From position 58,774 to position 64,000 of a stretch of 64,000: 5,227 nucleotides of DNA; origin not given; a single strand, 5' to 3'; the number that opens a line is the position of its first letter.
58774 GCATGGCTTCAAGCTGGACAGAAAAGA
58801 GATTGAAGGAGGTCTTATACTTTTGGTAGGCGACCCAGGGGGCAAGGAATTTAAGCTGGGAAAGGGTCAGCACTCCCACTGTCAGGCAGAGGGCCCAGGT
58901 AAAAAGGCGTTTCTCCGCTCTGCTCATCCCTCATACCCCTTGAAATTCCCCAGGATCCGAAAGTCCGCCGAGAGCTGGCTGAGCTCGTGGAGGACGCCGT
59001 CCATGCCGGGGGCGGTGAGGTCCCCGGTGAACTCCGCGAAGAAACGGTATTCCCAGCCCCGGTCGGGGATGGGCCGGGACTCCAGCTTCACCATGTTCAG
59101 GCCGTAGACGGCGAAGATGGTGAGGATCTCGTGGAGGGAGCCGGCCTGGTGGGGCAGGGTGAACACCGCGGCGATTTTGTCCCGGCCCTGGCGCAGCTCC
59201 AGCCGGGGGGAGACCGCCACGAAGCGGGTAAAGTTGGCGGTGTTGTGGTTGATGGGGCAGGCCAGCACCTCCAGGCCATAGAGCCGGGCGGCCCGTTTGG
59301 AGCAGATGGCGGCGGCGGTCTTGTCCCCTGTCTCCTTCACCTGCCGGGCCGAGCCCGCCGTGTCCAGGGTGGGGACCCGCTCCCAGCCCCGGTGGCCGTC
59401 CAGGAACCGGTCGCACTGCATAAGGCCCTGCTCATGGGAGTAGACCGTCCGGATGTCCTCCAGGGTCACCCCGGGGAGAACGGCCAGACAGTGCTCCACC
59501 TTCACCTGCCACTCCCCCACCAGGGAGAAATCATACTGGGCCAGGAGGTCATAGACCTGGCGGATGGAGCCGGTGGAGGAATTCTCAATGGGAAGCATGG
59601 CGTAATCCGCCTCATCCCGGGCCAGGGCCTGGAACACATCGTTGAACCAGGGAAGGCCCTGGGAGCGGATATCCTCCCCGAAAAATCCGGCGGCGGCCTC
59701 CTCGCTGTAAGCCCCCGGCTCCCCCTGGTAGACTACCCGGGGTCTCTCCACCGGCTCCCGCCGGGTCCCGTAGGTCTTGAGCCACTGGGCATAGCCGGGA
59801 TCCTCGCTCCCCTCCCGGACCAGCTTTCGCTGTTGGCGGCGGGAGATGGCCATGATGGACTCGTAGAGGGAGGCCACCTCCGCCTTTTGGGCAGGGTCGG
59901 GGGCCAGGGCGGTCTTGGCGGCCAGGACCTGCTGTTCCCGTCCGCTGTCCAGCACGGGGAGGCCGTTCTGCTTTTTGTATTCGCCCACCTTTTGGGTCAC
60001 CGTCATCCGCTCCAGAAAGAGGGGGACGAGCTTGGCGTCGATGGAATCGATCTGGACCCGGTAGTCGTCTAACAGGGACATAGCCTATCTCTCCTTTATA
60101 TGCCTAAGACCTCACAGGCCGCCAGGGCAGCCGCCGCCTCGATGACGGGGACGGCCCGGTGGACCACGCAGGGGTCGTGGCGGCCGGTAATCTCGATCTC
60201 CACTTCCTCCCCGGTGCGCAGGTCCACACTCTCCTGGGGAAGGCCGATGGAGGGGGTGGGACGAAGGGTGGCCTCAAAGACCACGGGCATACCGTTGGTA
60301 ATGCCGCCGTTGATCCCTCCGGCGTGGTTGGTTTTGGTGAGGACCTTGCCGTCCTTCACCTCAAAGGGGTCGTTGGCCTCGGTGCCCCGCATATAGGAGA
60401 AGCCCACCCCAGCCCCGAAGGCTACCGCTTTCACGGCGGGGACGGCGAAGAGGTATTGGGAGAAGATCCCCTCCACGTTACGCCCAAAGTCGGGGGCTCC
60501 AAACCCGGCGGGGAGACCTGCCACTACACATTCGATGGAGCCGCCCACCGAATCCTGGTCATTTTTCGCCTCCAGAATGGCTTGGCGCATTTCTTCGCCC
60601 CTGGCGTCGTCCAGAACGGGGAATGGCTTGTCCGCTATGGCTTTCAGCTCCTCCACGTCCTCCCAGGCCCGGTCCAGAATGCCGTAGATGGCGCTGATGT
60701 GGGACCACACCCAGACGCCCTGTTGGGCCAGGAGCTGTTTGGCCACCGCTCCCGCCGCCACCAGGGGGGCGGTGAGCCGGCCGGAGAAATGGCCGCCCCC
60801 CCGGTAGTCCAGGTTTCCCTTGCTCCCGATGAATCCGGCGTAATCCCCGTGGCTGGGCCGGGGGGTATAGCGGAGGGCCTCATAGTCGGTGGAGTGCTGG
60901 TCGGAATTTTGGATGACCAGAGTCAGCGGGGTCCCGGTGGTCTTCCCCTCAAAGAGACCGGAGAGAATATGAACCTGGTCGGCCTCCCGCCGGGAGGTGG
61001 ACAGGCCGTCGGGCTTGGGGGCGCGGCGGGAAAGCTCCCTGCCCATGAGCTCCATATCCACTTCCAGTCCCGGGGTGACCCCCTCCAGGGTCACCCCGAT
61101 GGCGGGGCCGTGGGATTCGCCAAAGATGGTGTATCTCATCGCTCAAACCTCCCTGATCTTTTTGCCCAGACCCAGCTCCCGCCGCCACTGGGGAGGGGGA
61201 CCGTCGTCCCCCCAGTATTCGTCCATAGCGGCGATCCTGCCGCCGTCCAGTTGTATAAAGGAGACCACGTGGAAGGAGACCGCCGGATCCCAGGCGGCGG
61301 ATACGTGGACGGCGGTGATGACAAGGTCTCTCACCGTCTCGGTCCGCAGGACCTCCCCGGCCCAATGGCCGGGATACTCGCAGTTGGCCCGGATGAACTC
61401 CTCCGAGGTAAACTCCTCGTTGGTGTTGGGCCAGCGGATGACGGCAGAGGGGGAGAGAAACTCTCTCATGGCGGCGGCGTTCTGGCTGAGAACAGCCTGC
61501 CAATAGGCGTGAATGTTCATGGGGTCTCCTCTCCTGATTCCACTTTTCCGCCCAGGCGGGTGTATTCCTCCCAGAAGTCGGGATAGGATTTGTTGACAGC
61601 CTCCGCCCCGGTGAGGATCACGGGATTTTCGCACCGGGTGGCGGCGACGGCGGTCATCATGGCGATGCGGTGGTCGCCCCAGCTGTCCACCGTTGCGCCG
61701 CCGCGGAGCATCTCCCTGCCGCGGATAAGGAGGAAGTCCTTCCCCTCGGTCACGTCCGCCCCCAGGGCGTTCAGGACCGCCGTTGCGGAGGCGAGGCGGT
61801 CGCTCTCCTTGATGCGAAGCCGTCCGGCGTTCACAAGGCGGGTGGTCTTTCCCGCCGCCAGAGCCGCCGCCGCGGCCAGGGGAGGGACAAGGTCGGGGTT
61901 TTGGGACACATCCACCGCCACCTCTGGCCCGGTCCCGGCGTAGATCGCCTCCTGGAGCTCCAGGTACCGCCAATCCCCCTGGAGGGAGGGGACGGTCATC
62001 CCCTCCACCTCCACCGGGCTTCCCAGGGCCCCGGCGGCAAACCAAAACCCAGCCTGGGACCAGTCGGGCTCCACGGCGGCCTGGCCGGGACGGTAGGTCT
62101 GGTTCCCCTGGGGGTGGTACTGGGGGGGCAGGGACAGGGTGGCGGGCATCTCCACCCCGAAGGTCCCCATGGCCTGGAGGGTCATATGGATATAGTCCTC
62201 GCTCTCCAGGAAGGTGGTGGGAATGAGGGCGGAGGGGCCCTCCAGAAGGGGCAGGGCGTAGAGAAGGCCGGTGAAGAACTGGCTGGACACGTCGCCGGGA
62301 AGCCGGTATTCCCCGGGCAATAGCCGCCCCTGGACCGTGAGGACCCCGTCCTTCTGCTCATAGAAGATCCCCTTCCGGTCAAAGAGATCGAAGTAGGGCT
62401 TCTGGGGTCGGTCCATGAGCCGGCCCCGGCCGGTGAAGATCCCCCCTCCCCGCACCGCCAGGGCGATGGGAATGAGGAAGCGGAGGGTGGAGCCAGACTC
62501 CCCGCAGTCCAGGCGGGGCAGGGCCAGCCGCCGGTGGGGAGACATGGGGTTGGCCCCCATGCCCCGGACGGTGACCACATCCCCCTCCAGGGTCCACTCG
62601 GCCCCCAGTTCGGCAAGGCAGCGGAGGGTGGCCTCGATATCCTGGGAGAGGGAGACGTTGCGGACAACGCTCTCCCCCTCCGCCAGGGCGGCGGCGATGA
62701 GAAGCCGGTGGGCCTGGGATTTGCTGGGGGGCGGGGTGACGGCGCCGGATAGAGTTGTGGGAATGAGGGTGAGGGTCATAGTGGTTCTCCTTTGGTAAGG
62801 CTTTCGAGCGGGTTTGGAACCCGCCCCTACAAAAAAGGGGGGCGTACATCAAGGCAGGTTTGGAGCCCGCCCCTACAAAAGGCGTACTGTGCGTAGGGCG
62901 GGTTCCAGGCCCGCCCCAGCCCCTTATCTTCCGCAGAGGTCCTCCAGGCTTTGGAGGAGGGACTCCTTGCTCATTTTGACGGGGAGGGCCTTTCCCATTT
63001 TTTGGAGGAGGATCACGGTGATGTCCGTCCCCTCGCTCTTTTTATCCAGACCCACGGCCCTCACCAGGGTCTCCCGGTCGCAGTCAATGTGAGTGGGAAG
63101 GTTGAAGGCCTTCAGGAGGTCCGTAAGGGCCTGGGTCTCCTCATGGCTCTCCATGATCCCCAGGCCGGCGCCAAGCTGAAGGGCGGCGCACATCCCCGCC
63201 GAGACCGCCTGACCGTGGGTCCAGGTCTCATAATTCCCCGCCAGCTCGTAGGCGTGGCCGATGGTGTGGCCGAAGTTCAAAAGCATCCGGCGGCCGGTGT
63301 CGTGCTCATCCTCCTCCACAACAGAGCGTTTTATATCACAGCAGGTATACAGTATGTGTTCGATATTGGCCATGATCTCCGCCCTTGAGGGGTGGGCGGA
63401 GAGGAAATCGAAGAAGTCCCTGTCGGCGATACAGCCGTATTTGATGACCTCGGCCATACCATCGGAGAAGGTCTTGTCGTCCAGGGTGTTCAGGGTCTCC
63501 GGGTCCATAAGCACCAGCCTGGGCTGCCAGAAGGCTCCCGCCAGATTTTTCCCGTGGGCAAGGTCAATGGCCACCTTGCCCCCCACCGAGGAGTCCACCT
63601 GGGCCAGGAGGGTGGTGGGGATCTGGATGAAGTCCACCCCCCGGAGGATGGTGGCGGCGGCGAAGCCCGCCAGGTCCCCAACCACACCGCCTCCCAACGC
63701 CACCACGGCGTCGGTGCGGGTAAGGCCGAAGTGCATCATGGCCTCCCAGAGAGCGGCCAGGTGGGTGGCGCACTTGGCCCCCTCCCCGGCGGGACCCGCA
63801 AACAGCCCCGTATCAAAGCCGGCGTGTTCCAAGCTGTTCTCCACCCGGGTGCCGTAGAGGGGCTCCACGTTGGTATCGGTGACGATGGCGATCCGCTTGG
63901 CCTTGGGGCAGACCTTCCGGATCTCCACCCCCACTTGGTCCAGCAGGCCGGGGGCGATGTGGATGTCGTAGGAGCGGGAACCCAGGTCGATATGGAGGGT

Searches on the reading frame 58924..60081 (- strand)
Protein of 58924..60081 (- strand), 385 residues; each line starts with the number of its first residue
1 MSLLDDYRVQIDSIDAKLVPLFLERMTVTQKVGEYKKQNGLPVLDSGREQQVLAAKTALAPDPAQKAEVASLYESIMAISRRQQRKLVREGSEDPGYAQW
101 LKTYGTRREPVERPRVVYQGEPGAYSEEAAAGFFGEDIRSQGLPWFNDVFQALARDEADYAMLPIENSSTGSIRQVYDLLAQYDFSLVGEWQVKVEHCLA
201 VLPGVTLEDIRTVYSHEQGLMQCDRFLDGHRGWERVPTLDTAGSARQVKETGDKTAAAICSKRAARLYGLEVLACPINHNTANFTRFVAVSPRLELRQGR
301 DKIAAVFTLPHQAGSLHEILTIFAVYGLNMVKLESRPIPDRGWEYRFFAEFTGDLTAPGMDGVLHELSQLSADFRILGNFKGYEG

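Call 17: search_protein_families(library=pfam, proteins=[window:58924-60081:-], max_evalue=0.0001)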
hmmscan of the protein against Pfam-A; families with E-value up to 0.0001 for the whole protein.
window:58924-60081:- (385 aa): 3 families
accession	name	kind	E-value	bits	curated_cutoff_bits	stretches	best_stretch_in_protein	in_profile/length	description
PF00800.23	PDT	-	9e-60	202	25.2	1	116-291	1-177/181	Prephenate dehydratase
PF01817.26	CM_2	-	1.4e-22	80.1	27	1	8-85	2-80/80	Chorismate mutase type II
PF01842.31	ACT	-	1.6e-05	25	27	1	307-366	5-63/66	ACT domain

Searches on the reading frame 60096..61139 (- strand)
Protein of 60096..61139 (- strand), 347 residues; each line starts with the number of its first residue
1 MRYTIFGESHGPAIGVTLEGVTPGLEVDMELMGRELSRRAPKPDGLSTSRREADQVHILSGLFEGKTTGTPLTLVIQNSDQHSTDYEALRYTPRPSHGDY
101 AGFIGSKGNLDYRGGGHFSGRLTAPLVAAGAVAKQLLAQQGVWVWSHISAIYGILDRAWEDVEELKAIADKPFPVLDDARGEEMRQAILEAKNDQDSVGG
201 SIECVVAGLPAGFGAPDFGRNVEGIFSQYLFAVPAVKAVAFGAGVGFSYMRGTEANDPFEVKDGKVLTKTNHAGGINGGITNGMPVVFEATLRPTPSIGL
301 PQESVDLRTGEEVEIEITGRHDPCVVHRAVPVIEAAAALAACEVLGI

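Call 17: search_protein_families(library=pfam, proteins=[window:60096-61139:-], max_evalue=0.0001)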
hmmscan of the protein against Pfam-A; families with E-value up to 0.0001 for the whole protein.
window:60096-61139:- (347 aa): 1 family
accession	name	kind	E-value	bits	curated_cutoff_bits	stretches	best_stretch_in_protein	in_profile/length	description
PF01264.26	Chorismate_synt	-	2.6e-116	388.3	27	1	1-342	1-323/327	Chorismate synthase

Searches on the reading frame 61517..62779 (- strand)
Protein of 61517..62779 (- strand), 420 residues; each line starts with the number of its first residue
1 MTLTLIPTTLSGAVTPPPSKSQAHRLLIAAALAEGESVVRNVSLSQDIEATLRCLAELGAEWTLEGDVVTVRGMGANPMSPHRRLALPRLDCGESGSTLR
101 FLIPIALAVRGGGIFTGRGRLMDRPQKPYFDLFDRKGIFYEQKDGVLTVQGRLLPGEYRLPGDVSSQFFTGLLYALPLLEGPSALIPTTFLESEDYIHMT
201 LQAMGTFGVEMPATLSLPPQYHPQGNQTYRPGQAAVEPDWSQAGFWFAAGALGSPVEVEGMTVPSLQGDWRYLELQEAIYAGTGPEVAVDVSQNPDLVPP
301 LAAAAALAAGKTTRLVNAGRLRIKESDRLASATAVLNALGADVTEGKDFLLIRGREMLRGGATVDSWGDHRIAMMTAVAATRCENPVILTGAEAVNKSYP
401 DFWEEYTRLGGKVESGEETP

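Call 17: search_protein_families(library=pfam, proteins=[window:61517-62779:-], max_evalue=0.0001)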
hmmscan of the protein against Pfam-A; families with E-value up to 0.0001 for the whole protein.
window:61517-62779:- (420 aa): 1 family
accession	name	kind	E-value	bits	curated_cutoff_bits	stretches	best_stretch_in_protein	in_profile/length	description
PF00275.25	EPSP_synthase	-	4.5e-71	240.2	22.8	1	7-404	4-415/417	EPSP synthase (3-phosphoshikimate 1-carboxyvinyltransferase)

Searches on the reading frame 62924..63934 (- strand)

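Call 17: search_protein_families(library=pfam, proteins=[window:62924-63934:-], max_evalue=0.0001)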
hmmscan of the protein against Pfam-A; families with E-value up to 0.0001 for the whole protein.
window:62924-63934:- (336 aa): 4 families
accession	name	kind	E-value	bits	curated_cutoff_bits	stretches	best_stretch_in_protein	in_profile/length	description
PF01761.26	DHQ_synthase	-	8.1e-44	148.4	24.2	1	48-157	5-114/115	3-dehydroquinate synthase N-terminal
PF24621.2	DHQS_C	-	4.4e-42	143.9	27.6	1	159-300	1-144/144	3-dehydroquinate synthase C-terminal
PF13685.12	Fe-ADH_2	-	5e-10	40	28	1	11-109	18-108/149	Iron-containing alcohol dehydrogenase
PF00465.25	Fe-ADH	-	2.1e-07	31.1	31.3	1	7-109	16-131/168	Iron-containing alcohol dehydrogenase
